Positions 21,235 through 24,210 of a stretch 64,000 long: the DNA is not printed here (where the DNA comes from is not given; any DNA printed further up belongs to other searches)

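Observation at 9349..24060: Carbohydrate-active gene block: GH88/105-like enzyme with 3x discoidin/CBM32 repeats, GH43-clan propeller, AraC regulator and secreted DUF1680 (GH127/146-like) enzyme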

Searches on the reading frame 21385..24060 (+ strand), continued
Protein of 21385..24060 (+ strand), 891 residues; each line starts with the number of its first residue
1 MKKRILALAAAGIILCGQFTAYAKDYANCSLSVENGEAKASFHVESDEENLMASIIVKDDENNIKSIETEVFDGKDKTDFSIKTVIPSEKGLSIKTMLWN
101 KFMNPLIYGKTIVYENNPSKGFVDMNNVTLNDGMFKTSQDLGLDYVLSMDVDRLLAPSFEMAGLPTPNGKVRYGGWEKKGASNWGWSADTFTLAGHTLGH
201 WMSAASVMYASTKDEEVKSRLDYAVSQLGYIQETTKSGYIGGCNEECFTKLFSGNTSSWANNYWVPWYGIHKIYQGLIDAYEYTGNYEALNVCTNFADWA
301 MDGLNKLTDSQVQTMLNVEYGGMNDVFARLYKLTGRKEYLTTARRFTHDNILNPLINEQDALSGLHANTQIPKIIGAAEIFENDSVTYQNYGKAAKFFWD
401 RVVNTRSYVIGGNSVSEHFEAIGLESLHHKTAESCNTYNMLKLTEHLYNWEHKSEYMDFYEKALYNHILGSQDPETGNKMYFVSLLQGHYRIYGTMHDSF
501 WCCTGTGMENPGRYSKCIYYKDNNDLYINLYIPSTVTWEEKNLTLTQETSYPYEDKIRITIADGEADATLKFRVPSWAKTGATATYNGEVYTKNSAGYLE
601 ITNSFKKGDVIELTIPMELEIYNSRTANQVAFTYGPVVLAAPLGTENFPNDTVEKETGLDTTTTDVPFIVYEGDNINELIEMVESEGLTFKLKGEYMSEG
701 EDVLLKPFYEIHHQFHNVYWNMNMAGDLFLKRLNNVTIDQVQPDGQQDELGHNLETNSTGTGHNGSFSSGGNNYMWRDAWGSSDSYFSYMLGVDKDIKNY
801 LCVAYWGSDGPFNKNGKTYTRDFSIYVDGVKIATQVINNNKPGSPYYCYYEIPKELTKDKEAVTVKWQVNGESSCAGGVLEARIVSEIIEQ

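Call 47: find_encoding_contigs(protein=P0260, flank=10000, max_places=1)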
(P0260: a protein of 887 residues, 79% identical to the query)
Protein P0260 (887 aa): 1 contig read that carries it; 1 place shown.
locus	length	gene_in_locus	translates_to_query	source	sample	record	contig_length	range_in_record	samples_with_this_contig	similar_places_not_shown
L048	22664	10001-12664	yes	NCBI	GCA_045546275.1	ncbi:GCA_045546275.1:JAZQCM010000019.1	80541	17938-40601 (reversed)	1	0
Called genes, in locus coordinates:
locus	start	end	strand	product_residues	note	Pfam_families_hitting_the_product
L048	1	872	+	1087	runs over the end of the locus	PF07470:Glyco_hydro_88, PF07833:Cu_amine_oxidN1, PF00754:F5_F8_type_C, PF22633:F5_F8_type_C_2, PF00754:F5_F8_type_C, PF22633:F5_F8_type_C_2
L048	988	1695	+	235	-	PF03591:AzlC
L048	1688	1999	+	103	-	PF05437:AzlD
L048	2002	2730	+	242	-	PF00300:His_Phos_1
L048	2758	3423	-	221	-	PF04002:RadC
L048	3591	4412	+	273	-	PF00149:Metallophos, PF12850:Metallophos_2 (weak)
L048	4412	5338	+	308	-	PF20251:Big_14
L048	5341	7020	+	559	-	PF00395:SLH, PF00079:Serpin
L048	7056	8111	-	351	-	PF03054:tRNA_Me_trans, PF20259:tRNA_Me_trans_M, PF20258:tRNA_Me_trans_C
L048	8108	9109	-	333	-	PF04055:Radical_SAM, PF06968:BATS (faint)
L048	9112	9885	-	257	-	PF07883:Cupin_2 (weak), PF00165:HTH_AraC, PF12833:HTH_18, PF00165:HTH_AraC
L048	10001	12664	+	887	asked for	PF07944:Beta-AFase-like_GH127_cat, PF20736:Glyco_hydro127M, PF16375:DUF4986, PF20620:DUF6805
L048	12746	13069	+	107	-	PF19524:DUF6054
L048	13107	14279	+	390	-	PF12849:PBP_like_2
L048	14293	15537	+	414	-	PF00395:SLH (faint)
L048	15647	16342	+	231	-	PF00072:Response_reg, PF04397:LytTR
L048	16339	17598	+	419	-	PF02518:HATPase_c (weak), PF14501:HATPase_c_5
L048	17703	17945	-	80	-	PF01381:HTH_3 (weak)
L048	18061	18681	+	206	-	-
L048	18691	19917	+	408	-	-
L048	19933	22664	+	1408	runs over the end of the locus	PF00395:SLH, PF13306:LRR_5, PF07833:Cu_amine_oxidN1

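Call 58: search_protein_families(library=ncbifam, proteins=[window:21385-24060:+], max_evalue=0.001)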
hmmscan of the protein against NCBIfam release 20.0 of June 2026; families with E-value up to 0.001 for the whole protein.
window:21385-24060:+ (891 aa): 1 family
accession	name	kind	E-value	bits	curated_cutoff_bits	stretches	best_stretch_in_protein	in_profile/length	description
NF049879.1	AcerHdlse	equivalog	6.7e-28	97.5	950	2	433-639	341-565/657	aceric acid hydrolase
